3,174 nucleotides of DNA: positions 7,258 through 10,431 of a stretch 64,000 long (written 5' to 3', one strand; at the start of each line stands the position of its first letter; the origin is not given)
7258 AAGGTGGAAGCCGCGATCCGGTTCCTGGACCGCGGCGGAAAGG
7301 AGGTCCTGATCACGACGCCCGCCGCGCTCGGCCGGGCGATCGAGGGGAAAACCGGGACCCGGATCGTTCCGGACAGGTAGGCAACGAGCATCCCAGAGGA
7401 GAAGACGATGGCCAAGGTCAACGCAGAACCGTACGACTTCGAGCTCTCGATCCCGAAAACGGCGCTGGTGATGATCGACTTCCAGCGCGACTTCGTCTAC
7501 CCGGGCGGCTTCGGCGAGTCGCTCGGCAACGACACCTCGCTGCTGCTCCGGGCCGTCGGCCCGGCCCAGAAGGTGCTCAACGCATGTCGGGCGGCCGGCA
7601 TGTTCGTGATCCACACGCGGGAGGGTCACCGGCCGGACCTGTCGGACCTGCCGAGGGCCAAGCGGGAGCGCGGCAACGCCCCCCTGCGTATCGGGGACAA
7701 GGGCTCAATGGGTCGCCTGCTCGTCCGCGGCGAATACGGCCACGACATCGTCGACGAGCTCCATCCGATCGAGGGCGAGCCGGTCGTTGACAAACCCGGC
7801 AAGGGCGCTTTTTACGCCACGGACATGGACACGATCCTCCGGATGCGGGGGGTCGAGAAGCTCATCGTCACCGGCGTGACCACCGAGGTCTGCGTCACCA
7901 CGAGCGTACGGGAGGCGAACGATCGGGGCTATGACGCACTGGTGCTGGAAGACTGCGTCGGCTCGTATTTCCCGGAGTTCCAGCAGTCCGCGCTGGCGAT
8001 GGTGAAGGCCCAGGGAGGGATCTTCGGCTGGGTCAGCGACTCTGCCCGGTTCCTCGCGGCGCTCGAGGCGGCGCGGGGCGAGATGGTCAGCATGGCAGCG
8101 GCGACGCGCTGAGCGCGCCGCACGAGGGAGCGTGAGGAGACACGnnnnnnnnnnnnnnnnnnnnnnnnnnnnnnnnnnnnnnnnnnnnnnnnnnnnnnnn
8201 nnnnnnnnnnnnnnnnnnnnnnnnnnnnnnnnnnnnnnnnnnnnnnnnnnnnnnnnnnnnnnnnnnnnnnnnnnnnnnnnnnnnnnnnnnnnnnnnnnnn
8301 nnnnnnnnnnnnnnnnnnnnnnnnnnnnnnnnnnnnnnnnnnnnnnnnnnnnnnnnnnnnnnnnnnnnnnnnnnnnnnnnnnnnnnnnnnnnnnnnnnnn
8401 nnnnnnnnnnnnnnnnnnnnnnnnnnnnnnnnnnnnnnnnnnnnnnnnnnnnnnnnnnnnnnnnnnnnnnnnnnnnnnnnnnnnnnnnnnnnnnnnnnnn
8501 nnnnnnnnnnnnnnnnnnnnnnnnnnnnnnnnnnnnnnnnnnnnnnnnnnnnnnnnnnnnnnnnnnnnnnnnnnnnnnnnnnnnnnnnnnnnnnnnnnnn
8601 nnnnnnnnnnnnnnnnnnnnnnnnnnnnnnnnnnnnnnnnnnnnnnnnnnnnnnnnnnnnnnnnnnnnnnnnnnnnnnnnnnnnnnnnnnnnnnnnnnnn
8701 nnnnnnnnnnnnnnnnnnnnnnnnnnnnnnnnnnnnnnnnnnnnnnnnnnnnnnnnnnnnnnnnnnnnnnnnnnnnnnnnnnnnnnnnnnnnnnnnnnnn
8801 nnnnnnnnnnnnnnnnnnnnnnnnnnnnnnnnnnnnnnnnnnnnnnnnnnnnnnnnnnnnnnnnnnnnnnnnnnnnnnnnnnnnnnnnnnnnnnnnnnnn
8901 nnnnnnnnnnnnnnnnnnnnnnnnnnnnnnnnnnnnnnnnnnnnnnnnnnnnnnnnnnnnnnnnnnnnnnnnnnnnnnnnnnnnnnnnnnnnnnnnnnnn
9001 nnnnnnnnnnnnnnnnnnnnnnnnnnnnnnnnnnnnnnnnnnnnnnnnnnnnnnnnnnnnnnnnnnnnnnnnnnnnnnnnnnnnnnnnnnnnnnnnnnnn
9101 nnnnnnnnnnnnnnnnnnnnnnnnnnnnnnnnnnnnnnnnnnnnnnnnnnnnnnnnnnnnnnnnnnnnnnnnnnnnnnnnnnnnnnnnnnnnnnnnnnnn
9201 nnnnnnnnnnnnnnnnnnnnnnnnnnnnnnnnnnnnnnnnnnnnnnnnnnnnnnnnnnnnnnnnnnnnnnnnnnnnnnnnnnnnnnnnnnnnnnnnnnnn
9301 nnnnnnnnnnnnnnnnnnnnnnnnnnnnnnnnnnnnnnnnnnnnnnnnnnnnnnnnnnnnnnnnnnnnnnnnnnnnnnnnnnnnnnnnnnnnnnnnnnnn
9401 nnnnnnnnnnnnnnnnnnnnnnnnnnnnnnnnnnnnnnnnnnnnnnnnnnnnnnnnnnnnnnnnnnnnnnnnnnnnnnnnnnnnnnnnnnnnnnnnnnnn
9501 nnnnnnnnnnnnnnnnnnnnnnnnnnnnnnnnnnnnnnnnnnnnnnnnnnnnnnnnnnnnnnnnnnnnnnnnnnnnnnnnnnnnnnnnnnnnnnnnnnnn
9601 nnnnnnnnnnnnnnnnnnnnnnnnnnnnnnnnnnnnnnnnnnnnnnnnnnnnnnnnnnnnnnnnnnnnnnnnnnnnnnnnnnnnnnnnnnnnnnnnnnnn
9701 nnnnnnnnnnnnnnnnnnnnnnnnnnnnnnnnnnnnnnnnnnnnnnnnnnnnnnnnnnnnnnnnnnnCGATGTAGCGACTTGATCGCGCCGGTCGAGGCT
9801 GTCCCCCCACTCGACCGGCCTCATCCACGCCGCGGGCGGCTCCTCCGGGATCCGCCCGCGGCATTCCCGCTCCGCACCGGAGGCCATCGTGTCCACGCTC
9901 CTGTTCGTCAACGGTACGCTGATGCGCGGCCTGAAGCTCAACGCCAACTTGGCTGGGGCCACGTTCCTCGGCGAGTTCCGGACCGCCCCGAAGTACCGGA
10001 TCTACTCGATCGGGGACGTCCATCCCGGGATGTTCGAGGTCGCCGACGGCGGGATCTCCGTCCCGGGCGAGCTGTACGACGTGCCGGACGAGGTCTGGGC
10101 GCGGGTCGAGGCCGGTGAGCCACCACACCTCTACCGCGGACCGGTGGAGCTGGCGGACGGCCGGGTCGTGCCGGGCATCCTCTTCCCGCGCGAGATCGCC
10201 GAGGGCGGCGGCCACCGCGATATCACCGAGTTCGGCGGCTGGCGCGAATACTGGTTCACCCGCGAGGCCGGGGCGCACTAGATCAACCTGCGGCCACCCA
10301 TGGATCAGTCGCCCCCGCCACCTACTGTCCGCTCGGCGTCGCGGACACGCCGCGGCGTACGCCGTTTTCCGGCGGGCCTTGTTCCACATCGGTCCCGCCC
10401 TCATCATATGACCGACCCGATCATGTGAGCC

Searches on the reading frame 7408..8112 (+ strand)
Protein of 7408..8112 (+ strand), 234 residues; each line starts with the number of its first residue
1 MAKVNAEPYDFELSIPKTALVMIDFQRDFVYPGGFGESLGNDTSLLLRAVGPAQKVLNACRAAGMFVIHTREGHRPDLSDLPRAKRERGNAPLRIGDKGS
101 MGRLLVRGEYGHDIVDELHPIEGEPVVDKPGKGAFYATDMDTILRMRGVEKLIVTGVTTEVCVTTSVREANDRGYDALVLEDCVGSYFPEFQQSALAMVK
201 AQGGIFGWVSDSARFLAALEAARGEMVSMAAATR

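Call 37: search_protein_families(library=pfam, proteins=[window:7408-8112:+], max_evalue=0.00001)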
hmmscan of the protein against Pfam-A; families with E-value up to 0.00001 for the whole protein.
window:7408-8112:+ (234 aa): 1 family
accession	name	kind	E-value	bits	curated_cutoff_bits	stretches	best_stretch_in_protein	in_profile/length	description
PF00857.26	Isochorismatase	-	7.2e-44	150.4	27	1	18-209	1-170/175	Isochorismatase domain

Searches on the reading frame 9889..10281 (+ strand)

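Call 37: search_protein_families(library=pfam, proteins=[window:9889-10281:+], max_evalue=0.00001)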
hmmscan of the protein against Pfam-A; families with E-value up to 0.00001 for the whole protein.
window:9889-10281:+ (130 aa): 2 families
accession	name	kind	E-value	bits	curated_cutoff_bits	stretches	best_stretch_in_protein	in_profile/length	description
PF21986.1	AH_C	-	2.3e-32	112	27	1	4-121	2-121/123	Allophanate hydrolase C-terminal domain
PF06094.17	GGACT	-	1.5e-11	45.3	22.8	1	5-118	1-118/120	Gamma-glutamyl cyclotransferase, AIG2-like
